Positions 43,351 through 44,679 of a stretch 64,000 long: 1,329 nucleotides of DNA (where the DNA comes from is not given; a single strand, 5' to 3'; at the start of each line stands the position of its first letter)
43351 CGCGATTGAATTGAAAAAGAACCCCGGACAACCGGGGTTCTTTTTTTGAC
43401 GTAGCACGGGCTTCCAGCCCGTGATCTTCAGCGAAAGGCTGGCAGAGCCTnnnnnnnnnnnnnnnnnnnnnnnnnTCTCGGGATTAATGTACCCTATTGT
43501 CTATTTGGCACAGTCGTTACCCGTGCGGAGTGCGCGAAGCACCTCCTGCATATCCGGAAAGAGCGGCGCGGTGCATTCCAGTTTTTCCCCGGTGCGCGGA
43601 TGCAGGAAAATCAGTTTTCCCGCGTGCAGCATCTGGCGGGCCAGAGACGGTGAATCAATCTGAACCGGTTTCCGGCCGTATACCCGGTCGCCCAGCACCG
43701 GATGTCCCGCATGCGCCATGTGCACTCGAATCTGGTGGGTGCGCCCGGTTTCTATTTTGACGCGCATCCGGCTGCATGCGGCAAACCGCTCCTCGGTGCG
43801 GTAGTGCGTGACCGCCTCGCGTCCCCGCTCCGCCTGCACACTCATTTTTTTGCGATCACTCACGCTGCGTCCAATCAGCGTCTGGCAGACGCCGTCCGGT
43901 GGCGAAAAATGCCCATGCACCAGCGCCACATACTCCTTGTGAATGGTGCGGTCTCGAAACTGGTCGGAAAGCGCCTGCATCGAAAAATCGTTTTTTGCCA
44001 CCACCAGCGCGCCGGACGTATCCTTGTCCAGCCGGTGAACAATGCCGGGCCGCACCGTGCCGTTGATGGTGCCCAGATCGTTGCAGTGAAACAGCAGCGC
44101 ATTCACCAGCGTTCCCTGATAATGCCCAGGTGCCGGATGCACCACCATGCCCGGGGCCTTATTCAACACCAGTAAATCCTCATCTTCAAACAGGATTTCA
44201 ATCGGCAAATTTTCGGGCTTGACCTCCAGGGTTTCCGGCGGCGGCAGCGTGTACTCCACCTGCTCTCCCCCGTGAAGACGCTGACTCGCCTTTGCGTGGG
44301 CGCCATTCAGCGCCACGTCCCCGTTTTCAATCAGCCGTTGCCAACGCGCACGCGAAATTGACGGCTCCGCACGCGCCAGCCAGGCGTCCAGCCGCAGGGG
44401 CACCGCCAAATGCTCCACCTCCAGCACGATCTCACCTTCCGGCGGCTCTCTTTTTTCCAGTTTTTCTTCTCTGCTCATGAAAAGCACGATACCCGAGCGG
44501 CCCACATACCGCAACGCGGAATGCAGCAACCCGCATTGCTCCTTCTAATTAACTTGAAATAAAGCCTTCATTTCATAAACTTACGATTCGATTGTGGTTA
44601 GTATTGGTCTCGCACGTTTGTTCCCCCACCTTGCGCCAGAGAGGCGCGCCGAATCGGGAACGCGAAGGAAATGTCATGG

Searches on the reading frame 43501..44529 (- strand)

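Call 49: search_protein_families(library=pfam, proteins=[window:43501-44529:-], max_evalue=0.00001)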
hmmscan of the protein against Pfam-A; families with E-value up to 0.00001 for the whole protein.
window:43501-44529:- (342 aa): 2 families
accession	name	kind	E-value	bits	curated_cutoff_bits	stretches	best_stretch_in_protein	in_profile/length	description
PF00849.27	PseudoU_synth_2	-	1.4e-33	116.7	26.8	1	118-273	1-152/152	RNA pseudouridylate synthase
PF01479.30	S4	-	4.4e-09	36.4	22.8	1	45-91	1-48/48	S4 domain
